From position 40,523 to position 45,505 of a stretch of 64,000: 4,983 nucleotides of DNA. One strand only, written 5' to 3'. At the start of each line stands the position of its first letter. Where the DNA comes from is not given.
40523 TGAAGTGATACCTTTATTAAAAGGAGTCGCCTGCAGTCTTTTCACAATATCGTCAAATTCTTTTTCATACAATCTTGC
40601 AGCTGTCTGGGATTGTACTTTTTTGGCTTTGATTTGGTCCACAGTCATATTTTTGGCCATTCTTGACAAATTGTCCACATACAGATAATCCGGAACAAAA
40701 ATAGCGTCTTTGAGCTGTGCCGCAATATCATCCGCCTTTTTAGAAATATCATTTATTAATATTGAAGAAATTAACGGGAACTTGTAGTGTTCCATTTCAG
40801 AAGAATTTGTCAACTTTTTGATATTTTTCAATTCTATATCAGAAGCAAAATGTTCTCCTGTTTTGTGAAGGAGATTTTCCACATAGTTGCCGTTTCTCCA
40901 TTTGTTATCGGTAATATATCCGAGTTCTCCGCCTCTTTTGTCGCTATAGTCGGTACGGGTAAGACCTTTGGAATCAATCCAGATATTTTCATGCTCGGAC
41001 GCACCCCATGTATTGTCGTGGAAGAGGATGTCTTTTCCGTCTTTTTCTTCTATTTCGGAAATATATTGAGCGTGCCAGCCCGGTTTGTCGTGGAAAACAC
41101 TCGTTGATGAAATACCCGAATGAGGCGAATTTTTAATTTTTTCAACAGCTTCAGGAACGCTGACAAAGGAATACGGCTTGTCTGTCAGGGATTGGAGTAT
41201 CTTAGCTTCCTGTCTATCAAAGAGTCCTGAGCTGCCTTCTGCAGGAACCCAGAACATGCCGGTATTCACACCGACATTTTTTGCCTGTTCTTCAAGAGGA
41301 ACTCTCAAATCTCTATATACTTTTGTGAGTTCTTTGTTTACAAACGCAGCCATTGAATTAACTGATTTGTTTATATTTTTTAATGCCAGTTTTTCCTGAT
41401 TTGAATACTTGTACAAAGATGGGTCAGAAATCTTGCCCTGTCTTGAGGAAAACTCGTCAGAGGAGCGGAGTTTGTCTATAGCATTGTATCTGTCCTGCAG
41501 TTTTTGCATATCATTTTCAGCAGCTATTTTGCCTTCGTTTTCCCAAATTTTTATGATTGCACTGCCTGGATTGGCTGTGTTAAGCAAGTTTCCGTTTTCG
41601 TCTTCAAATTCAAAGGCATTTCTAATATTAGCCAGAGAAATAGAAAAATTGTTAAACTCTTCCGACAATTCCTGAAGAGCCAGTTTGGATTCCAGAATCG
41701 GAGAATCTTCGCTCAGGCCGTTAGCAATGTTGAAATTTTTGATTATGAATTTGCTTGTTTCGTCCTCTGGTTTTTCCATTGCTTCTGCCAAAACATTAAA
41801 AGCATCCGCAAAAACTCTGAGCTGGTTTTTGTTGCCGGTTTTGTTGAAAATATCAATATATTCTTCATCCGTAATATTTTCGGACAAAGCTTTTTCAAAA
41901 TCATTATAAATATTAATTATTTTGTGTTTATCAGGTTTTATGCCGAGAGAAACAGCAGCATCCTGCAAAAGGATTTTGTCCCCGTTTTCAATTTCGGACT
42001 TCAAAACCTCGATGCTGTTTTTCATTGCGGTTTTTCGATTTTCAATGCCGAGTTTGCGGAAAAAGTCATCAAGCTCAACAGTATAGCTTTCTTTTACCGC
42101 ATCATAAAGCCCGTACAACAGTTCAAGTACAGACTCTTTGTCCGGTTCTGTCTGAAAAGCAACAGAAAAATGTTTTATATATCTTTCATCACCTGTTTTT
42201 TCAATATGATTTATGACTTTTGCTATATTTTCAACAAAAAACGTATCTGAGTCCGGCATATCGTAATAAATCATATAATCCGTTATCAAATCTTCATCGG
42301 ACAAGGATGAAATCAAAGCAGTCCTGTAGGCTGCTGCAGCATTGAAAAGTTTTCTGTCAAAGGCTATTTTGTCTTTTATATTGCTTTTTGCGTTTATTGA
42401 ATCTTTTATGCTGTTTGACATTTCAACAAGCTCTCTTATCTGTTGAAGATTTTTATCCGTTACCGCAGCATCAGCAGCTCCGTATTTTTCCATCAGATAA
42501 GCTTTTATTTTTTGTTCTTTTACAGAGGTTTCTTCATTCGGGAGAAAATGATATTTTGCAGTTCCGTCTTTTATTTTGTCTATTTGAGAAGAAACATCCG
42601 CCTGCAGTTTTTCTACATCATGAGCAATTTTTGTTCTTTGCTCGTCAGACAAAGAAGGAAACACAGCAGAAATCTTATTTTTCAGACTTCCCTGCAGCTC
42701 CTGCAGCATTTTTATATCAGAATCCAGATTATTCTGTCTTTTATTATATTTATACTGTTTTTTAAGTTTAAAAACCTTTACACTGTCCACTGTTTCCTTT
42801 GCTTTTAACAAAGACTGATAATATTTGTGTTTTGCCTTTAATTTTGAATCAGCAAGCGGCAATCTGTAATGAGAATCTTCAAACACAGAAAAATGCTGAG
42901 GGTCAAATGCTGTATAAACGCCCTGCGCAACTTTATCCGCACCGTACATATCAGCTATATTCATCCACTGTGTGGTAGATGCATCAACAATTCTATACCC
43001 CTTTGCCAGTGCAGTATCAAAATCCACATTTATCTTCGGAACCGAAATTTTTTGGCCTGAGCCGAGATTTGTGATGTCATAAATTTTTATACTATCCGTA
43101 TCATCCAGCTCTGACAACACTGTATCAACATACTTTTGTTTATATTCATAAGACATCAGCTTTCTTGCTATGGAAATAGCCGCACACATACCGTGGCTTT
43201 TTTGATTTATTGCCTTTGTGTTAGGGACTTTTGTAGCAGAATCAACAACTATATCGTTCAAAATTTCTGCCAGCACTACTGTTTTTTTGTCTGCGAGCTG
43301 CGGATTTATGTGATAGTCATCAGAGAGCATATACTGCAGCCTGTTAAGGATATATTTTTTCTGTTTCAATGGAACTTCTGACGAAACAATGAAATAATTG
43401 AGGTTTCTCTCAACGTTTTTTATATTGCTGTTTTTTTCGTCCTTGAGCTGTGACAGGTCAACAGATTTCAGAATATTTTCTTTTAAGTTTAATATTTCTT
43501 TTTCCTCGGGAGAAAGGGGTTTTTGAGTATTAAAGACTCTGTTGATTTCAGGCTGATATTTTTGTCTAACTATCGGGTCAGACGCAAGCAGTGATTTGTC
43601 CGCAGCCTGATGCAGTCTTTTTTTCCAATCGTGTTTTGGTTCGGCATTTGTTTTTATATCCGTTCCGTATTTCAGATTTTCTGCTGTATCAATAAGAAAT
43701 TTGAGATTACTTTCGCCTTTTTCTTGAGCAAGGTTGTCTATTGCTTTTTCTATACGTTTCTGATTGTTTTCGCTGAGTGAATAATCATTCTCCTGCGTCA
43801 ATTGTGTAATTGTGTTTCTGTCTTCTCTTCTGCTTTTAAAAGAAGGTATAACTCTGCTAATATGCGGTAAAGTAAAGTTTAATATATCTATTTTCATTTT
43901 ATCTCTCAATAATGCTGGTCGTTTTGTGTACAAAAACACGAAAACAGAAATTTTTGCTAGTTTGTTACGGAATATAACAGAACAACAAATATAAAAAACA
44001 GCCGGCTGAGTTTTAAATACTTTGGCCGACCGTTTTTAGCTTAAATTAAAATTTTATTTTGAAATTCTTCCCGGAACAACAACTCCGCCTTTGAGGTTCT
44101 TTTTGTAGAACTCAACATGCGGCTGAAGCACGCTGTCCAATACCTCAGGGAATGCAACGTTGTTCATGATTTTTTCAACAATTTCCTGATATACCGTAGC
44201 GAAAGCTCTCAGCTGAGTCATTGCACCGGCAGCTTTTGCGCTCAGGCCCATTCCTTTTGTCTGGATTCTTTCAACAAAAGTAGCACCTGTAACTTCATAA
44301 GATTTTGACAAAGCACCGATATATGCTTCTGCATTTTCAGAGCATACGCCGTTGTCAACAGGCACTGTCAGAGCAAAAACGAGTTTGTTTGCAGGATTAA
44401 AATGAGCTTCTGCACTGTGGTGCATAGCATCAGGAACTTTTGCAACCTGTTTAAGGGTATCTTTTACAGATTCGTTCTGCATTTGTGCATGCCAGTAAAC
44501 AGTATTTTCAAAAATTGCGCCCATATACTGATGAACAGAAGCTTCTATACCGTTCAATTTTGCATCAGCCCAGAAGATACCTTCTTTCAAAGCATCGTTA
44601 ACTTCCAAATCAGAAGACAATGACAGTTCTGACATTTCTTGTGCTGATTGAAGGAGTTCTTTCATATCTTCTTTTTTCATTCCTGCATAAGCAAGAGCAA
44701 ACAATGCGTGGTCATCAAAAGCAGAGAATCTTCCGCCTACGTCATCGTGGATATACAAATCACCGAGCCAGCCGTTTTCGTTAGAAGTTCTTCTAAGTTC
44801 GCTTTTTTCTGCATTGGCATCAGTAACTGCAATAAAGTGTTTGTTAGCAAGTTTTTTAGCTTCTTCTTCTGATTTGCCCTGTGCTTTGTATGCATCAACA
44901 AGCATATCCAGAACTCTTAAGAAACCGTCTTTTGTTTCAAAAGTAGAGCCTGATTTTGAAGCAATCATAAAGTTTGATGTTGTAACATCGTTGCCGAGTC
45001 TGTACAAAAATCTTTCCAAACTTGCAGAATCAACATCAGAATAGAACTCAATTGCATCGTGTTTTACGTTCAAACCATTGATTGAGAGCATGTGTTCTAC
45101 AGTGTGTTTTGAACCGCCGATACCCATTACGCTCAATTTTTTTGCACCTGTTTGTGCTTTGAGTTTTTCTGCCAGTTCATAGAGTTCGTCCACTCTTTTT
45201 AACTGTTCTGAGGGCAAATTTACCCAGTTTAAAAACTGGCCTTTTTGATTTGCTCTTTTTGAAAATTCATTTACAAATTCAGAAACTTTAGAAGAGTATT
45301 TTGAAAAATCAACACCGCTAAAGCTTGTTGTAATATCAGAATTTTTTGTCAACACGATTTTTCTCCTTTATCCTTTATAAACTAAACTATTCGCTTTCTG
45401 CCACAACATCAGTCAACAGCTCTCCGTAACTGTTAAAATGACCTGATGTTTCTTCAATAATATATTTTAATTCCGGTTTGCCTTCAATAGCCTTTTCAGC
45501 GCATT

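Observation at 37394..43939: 2181-aa giant protein with a split bleomycin-hydrolase/PepC-like cysteine peptidase signature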

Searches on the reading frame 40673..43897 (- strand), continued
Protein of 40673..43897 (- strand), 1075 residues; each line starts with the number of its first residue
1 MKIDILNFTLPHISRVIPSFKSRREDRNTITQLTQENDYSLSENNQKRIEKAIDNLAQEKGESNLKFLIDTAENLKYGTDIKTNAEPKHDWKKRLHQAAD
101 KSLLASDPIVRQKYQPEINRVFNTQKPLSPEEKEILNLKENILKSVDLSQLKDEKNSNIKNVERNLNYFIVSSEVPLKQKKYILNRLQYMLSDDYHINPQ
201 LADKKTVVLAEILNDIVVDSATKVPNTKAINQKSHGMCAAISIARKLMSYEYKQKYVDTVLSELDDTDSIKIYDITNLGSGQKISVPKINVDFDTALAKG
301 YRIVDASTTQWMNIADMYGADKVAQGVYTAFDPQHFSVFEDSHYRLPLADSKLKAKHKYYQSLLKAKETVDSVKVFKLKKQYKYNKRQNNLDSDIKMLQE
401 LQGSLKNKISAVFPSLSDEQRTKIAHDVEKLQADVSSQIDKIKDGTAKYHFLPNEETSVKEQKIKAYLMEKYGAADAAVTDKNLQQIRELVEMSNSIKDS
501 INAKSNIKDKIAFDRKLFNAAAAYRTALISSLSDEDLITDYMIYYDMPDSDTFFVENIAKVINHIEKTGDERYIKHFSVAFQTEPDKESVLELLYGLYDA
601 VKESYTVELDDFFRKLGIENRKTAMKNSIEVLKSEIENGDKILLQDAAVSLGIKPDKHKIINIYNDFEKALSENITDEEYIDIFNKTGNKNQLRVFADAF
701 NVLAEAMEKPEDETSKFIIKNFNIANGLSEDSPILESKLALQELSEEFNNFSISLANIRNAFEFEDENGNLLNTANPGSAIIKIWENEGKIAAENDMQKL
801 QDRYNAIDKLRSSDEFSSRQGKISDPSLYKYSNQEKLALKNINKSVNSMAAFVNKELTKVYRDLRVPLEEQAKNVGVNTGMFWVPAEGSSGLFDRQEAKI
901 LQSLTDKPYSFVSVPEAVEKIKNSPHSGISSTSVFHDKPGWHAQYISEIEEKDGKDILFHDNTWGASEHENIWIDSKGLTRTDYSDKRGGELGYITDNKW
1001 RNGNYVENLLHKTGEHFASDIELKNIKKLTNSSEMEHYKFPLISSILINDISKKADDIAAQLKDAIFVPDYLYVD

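Call 93: fold_search(model_id=the predicted structure, library=viral)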
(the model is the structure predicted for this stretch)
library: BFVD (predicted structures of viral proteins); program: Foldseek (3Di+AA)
matches with E <= 10: 290; with E <= 0.001: 0
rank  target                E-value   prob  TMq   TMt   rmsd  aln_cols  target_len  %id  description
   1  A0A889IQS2            3.3e-02  0.13  0.06  0.08  48.2       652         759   11  (no name in the UniProt tables at hand)
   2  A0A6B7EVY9            3.3e-02  0.10  0.06  0.07  63.0       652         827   14  (no name in the UniProt tables at hand)
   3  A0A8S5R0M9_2          4.4e-02  0.16  0.08  0.10  45.5       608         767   14  Chromosome segregation ATPase [Siphoviridae sp. ctyvQ1]
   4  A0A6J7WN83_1          4.4e-02  0.11  0.06  0.07  50.8       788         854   11  Phage tail tape measure protein [uncultured Caudovirales phage]
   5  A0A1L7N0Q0            4.8e-02  0.12  0.06  0.08  55.9       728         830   12  Putative SbcC-ATPase [Ralstonia phage RP12]
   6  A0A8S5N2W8            5.4e-02  0.12  0.07  0.09  42.4       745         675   12  Chromosome partition protein [Siphoviridae sp. ctv0N24]
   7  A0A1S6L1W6            6.4e-02  0.06  0.05  0.06  58.4       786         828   11  (no name in the UniProt tables at hand)
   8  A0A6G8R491            7.6e-02  0.11  0.08  0.07  38.6       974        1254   11  (no name in the UniProt tables at hand)
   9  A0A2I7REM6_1          1.1e-01  0.09  0.07  0.06  32.4       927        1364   11  Coil containing protein [Vibrio phage 1.169.O._10N.261.52.B1]
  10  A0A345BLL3            1.1e-01  0.10  0.06  0.08  46.9       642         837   12  Putative SMC domain-containing protein [Erwinia phage Wellington]
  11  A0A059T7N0            1.2e-01  0.10  0.08  0.08  32.8       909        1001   11  Tail tape measure protein [Listeria phage LP-114]
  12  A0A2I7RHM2            1.2e-01  0.08  0.06  0.07  30.4       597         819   11  (no name in the UniProt tables at hand)
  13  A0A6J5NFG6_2          1.2e-01  0.08  0.08  0.07  52.2      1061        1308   10  Phage tail tape measure protein [uncultured Caudovirales phage]
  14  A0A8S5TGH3            1.3e-01  0.04  0.05  0.05  49.6       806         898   11  STRUCTURAL MAINTENANCE OF CHROMOSOMES PROTEIN [Myoviridae sp. ctIty1]
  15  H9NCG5                1.3e-01  0.05  0.06  0.05  55.5      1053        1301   11  (no name in the UniProt tables at hand)
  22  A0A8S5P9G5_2          1.9e-01  0.04  0.07  0.07  45.4      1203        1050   10  Minor tail protein (Fragment) [Myoviridae sp. ctTYJ16]
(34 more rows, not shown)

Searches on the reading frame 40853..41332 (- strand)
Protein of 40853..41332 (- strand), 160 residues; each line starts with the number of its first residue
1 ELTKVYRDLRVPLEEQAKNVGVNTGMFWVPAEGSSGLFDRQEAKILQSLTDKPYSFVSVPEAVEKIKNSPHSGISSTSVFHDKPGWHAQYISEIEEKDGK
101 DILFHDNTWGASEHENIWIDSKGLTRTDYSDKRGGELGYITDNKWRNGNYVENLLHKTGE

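Call 40: search_protein_families(library=pfam, alignment_id=A6, max_evalue=10)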
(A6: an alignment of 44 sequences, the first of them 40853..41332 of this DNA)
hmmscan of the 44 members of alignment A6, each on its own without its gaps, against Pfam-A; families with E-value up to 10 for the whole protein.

A. member 1, window:40853-41332:- (160 aa): 0 families

B. families by the number of members that match (of 44 scanned): 14 families
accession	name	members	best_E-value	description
PF10960.13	Holin_BhlA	4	0.045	BhlA holin family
PF01120.23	Alpha_L_fucos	3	0.0021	Alpha-L-fucosidase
PF25185.1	Tad3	3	0.0044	Type I Thoeris inhibitor Tad3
PF17836.7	PglD_N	3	0.0067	PglD N-terminal domain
PF23864.1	DUF7222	1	0.039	Domain of unknown function (DUF7222)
PF00544.25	Pectate_lyase_4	1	0.077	Pectate lyase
PF00835.24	SNAP-25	1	0.15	SNAP-25 family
PF23766.1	Matrix_Pneumo_C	1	0.19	Pneumovirus matrix protein C-terminal domain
PF09823.15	DUF2357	1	0.22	Domain of unknown function (DUF2357)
PF23986.1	Pam3_gp59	1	0.22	Phage Pam3 gp59 related protein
PF12620.13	DUF3778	1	0.24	Protein of unknown function (DUF3778)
PF12623.12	Hen1_L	1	0.28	RNA repair, ligase-Pnkp-associating, region of Hen1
PF13030.11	DUF3891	1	0.64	Protein of unknown function (DUF3891)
PF20430.3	Eplus_motif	1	1.5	E+ motif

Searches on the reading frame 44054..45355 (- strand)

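Call 12: search_protein_families(library=pfam, proteins=[window:44054-45355:-], max_evalue=0.00001)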
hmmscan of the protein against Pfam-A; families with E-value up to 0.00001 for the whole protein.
window:44054-45355:- (433 aa): 1 family
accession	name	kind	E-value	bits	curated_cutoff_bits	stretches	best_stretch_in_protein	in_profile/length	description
PF00342.24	PGI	-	8.2e-09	35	22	1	68-259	91-267/486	Phosphoglucose isomerase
